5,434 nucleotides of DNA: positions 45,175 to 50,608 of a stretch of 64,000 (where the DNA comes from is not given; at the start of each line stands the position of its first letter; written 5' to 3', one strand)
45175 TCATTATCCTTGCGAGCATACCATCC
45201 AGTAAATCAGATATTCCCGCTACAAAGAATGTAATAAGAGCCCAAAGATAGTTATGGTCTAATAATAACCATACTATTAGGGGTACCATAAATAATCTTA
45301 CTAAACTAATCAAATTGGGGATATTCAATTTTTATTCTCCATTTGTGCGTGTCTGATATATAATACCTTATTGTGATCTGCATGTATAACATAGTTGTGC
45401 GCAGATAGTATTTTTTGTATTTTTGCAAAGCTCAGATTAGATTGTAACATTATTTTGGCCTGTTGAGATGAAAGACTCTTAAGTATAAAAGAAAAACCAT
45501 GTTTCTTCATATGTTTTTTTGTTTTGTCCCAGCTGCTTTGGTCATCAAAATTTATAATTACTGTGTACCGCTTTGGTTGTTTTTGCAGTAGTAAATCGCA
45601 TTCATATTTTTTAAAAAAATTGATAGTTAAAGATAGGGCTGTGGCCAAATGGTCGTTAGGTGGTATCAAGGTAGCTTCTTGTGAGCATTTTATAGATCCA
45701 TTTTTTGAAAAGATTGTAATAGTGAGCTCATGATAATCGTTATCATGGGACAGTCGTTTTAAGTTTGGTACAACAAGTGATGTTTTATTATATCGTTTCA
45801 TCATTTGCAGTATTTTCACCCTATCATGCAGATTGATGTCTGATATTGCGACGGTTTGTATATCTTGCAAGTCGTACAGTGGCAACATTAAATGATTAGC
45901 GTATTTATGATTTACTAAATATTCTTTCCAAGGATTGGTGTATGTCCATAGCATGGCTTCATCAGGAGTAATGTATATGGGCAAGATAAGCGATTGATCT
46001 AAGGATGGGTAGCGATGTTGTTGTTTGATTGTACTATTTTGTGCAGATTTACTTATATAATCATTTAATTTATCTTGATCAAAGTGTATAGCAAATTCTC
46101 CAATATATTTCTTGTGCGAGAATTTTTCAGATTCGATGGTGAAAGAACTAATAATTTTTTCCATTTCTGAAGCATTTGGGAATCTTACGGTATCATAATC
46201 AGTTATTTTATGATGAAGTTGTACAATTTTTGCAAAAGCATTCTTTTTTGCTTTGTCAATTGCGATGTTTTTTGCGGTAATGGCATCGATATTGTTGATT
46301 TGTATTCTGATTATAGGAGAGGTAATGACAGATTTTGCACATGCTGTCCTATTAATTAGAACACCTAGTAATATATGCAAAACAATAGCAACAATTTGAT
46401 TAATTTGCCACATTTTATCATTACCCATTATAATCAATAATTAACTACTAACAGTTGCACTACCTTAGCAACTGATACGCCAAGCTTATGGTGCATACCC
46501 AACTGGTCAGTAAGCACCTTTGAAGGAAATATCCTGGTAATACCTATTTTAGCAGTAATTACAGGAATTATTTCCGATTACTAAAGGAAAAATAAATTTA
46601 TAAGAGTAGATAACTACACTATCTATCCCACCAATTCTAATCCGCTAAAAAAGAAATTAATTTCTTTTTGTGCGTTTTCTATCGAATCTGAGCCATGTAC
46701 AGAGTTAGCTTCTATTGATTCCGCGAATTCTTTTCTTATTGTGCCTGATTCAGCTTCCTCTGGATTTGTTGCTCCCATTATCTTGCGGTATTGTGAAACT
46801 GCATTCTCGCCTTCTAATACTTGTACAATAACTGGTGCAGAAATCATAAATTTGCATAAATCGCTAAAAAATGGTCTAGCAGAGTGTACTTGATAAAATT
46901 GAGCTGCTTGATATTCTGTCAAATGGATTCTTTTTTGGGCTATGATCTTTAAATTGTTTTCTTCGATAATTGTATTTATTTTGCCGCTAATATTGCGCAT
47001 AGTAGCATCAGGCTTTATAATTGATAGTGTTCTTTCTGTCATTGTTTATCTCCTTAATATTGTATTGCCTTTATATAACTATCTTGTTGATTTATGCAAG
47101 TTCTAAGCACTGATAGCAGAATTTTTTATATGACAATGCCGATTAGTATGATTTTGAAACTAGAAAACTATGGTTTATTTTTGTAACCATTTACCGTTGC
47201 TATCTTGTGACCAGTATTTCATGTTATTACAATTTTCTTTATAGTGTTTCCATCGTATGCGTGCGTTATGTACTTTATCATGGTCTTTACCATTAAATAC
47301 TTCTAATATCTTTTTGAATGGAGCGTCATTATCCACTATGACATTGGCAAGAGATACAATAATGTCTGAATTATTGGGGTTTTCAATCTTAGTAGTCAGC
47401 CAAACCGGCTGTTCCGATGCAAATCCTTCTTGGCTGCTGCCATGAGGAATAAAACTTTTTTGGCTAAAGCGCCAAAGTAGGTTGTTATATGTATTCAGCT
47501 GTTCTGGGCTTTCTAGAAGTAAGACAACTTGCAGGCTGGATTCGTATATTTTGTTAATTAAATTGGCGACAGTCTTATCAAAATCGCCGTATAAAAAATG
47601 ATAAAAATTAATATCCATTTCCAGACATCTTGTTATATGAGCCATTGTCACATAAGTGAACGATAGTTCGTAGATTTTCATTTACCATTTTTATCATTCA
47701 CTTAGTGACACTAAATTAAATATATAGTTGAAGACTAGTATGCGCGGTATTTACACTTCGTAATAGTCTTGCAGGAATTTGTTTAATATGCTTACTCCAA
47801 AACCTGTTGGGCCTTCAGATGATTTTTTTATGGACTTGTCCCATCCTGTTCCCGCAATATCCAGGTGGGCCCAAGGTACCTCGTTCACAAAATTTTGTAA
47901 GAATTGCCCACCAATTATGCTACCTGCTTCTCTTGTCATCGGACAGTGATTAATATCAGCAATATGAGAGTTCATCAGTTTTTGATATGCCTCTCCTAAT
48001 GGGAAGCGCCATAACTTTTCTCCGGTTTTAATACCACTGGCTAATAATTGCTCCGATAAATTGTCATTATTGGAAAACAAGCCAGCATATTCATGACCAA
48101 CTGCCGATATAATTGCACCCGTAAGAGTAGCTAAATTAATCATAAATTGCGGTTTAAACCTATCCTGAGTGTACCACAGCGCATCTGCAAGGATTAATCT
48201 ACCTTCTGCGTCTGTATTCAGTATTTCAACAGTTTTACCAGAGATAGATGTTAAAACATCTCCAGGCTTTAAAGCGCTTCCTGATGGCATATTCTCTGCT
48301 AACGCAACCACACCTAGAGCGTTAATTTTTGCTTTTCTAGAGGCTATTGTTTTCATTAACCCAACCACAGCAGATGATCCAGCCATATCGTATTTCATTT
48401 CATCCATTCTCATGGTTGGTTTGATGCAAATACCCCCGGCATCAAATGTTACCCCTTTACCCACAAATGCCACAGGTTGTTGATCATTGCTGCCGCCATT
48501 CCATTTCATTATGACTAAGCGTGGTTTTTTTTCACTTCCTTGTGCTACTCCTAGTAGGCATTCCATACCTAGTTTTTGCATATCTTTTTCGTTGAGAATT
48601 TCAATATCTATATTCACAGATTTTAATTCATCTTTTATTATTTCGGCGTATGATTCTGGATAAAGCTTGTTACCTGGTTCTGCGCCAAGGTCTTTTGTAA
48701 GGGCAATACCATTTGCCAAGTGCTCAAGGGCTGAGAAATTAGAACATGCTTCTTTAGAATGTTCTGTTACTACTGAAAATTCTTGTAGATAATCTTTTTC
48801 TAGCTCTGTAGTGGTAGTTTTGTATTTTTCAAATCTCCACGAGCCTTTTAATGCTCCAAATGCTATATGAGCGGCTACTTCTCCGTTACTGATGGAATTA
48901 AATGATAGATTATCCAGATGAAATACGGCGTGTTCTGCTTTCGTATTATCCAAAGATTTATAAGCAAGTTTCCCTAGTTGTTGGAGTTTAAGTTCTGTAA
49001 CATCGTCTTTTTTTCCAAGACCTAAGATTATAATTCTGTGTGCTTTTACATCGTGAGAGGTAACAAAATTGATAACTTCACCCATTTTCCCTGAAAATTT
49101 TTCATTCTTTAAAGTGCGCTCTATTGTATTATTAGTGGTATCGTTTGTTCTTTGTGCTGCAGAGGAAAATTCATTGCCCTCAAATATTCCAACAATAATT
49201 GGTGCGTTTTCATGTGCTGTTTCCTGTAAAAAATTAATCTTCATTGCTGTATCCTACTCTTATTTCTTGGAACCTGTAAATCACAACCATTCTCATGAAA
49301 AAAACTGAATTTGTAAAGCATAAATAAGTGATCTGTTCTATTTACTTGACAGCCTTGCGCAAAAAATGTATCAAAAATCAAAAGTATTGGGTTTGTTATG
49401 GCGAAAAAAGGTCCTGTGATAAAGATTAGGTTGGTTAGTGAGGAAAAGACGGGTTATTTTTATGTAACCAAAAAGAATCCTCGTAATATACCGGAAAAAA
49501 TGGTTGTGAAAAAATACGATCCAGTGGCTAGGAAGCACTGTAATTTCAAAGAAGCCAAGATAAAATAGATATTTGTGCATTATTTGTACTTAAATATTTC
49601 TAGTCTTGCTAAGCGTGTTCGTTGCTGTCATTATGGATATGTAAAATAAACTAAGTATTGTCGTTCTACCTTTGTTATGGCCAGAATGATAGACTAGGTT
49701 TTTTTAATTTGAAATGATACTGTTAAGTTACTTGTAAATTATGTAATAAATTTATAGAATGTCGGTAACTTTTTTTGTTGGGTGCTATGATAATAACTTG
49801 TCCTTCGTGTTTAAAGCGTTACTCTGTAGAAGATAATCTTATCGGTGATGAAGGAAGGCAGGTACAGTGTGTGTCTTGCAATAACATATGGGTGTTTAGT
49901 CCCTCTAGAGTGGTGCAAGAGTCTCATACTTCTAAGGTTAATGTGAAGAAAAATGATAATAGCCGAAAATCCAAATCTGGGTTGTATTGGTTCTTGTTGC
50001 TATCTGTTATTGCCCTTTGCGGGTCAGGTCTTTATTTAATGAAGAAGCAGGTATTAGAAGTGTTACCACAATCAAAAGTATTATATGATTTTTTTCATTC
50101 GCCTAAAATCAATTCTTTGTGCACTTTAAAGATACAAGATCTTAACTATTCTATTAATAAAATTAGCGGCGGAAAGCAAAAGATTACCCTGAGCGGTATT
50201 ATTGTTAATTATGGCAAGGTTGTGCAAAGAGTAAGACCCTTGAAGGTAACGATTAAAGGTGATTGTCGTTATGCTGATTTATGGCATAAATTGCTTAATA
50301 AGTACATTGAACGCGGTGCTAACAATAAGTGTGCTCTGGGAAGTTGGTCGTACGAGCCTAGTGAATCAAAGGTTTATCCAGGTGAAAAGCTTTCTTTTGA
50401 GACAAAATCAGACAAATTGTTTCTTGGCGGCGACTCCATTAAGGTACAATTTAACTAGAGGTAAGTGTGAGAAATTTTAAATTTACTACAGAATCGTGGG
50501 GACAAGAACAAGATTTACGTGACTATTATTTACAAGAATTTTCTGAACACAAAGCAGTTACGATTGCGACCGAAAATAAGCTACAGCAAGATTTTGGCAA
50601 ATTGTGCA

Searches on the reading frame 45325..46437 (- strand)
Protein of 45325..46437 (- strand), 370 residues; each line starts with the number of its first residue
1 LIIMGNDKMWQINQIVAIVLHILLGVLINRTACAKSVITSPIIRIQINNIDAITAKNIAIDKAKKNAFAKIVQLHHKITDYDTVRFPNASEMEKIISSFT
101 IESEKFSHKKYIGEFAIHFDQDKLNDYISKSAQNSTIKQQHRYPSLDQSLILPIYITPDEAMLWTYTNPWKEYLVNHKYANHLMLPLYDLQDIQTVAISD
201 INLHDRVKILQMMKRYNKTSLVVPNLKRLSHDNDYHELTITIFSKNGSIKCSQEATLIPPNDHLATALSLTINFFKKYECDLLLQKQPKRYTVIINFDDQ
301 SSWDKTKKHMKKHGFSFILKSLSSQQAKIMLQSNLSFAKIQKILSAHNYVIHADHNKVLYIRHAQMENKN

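Call 22: search_protein_families(library=pfam, proteins=[window:45325-46437:-], max_evalue=0.00001)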
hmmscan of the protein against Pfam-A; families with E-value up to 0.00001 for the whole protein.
window:45325-46437:- (370 aa): 1 family
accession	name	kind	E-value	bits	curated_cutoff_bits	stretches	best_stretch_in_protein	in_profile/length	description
PF09839.14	DUF2066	-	5.2e-06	26.5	23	0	92-248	56-203/232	Uncharacterized protein conserved in bacteria (DUF2066)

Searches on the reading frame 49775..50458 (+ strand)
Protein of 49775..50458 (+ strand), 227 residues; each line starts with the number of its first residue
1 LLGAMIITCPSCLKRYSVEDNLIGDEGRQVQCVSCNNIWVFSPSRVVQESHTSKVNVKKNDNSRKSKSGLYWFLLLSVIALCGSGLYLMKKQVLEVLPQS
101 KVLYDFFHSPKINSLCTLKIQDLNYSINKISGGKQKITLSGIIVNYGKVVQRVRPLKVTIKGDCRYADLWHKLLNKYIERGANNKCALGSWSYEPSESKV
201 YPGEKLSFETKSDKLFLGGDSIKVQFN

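Call 73: search_protein_families(library=pfam, proteins=[window:49775-50458:+], max_evalue=0.001)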
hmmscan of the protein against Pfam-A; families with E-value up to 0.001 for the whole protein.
window:49775-50458:+ (227 aa): 2 families
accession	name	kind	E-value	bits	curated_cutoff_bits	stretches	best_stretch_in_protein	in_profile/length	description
PF13717.11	Zn_ribbon_4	-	1e-11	45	30.3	1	5-39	1-35/36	zinc-ribbon domain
PF13719.11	Zn_ribbon_5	-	0.00037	20.6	29.3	1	5-40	1-36/37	zinc-ribbon domain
